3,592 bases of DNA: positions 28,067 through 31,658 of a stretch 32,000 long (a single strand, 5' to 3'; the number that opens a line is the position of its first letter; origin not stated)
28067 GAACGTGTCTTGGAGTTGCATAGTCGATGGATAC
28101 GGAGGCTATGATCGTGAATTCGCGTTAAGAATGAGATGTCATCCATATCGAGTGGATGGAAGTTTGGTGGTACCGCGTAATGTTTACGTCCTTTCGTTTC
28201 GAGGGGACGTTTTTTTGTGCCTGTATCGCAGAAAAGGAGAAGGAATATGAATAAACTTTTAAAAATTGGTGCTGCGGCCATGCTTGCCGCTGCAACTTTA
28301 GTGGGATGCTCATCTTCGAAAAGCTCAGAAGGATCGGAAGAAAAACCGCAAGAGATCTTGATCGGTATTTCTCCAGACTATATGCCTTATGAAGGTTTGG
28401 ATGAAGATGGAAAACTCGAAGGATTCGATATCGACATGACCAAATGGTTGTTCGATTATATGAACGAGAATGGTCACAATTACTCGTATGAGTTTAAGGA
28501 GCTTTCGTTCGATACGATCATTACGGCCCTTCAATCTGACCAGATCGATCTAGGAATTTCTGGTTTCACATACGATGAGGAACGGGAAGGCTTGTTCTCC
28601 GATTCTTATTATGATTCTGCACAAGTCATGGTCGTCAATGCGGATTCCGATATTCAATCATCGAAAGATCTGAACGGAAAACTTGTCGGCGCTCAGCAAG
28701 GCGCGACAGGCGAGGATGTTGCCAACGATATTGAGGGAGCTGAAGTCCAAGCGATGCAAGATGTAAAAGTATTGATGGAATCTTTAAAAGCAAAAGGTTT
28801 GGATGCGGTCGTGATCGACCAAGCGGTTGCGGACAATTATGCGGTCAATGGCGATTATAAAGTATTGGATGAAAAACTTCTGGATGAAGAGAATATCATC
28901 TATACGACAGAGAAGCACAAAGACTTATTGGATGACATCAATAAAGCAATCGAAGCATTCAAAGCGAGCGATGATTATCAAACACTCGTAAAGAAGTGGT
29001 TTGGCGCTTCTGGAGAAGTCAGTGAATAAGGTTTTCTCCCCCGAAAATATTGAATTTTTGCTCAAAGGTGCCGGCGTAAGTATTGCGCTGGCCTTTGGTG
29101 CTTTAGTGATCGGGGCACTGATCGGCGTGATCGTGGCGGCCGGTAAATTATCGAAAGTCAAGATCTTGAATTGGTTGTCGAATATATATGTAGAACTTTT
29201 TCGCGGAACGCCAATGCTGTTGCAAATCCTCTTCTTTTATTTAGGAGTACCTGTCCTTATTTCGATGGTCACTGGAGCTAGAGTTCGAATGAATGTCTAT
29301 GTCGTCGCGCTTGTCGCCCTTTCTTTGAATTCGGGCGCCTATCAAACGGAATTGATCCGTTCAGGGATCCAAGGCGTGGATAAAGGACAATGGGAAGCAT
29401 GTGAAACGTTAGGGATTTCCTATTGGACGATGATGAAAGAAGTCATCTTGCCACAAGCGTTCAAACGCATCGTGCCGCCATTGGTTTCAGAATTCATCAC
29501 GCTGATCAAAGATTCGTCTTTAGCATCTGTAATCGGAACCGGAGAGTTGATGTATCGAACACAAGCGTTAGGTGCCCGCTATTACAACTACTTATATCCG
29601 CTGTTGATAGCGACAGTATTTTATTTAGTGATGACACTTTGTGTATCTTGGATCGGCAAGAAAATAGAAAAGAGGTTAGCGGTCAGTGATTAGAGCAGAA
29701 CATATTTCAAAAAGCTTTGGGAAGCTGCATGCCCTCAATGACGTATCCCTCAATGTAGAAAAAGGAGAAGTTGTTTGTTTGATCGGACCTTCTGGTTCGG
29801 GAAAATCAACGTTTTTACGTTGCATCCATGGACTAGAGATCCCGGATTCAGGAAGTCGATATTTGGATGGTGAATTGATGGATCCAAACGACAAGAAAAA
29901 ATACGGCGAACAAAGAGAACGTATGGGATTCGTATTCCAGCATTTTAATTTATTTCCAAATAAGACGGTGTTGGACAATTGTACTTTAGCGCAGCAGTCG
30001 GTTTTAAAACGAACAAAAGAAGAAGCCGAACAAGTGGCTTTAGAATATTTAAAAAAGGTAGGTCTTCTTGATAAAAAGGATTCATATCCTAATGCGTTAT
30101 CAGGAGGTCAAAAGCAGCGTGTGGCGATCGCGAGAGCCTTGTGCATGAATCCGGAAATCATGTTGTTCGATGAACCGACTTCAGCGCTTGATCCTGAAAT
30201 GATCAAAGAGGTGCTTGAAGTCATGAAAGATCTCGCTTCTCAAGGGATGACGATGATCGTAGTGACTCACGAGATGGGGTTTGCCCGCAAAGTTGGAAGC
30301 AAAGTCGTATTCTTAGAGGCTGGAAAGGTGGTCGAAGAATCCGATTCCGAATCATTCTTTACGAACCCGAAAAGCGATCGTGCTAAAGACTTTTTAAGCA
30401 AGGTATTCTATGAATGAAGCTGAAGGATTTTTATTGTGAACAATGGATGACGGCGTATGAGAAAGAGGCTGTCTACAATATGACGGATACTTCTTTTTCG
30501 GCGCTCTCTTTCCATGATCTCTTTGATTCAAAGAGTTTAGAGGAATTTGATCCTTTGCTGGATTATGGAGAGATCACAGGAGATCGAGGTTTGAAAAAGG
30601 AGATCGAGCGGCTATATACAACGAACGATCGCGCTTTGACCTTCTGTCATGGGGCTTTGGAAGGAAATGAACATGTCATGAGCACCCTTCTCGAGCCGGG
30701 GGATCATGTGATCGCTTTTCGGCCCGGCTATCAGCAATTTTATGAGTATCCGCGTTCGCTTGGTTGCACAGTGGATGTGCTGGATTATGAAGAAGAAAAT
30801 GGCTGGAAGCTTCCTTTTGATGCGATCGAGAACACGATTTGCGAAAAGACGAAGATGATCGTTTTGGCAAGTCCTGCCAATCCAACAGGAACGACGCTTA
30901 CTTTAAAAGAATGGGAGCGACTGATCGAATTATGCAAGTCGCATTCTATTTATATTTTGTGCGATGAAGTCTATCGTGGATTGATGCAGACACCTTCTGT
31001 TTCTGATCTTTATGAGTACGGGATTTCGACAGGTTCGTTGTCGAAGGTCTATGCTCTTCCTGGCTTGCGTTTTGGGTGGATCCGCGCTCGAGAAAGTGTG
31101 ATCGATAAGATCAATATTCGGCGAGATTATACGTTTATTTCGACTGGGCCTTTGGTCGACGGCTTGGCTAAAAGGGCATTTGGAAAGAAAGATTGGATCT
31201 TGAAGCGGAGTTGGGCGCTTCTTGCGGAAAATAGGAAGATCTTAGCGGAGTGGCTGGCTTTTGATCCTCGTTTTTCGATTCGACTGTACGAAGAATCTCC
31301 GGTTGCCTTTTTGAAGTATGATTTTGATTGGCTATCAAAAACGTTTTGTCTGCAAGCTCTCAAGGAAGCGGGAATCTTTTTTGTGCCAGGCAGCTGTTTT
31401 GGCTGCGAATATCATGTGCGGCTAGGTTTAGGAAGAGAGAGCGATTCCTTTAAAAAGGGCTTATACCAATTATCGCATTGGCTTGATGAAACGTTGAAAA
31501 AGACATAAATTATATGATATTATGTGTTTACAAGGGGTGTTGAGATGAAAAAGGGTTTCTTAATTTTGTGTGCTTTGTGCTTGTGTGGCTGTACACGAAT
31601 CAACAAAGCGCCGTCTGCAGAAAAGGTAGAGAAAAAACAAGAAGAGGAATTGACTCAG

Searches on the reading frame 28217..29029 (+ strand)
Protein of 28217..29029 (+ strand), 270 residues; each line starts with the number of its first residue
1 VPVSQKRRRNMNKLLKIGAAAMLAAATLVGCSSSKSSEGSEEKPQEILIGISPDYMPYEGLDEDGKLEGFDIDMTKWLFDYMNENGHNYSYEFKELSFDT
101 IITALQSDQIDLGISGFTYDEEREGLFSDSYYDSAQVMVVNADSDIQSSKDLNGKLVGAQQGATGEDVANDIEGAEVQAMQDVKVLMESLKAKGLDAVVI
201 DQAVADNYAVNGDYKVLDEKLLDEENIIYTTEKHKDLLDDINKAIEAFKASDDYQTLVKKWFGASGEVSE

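Call 70: search_protein_families(library=pfam, proteins=[window:28217-29029:+], max_evalue=0.001)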
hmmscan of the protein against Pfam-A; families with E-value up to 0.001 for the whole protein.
window:28217-29029:+ (270 aa): 1 family
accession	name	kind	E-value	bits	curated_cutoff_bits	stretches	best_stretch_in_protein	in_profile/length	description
PF00497.25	SBP_bac_3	-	4.9e-29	101.2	26.4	1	47-263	1-131/132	Bacterial extracellular solute-binding proteins, family 3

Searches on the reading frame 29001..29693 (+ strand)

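Call 70: search_protein_families(library=pfam, proteins=[window:29001-29693:+], max_evalue=0.001)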
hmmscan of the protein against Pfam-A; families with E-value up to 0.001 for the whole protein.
window:29001-29693:+ (230 aa): 1 family
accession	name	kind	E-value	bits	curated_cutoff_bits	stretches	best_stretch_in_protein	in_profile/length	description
PF00528.27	BPD_transp_1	-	6.2e-25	88.4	26.4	1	38-227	1-183/184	Binding-protein-dependent transport system inner membrane component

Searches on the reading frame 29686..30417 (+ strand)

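Call 70: search_protein_families(library=pfam, proteins=[window:29686-30417:+], max_evalue=0.001)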
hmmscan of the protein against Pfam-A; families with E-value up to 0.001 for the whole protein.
window:29686-30417:+ (243 aa): 6 families
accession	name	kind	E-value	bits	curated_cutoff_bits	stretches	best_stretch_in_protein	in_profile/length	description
PF00005.33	ABC_tran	-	7.2e-38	130.7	25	1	17-166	1-137/137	ABC transporter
PF13304.12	AAA_21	-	9.8e-14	52.5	27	2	141-197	241-300/304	AAA domain, putative AbiEii toxin, Type IV TA system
PF02463.25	SMC_N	-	1.4e-09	38.2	40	1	22-203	20-205/220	RecF/RecN/SMC N terminal domain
PF13555.12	AAA_29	-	0.00026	21.1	27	1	18-47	13-42/61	P-loop containing region of AAA domain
PF13175.12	AAA_15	-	0.00043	20.4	32.1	0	17-47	14-43/374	AAA ATPase domain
PF13476.12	AAA_23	-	0.0007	20.7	27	0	14-48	10-40/201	AAA domain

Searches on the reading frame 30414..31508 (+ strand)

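Call 70: search_protein_families(library=pfam, proteins=[window:30414-31508:+], max_evalue=0.001)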
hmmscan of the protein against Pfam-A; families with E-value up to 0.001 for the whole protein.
window:30414-31508:+ (364 aa): 3 families
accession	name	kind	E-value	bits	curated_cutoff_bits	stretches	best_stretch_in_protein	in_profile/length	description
PF00155.27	Aminotran_1_2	-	1.1e-43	150.3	19.7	1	42-339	29-346/361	Aminotransferase class I and II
PF00266.25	Aminotran_5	-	6.1e-07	29.2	21.5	1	61-192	49-183/371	Aminotransferase class-V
PF01053.26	Cys_Met_Meta_PP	-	4.4e-06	25.9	27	1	60-187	57-176/381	Cys/Met metabolism PLP-dependent enzyme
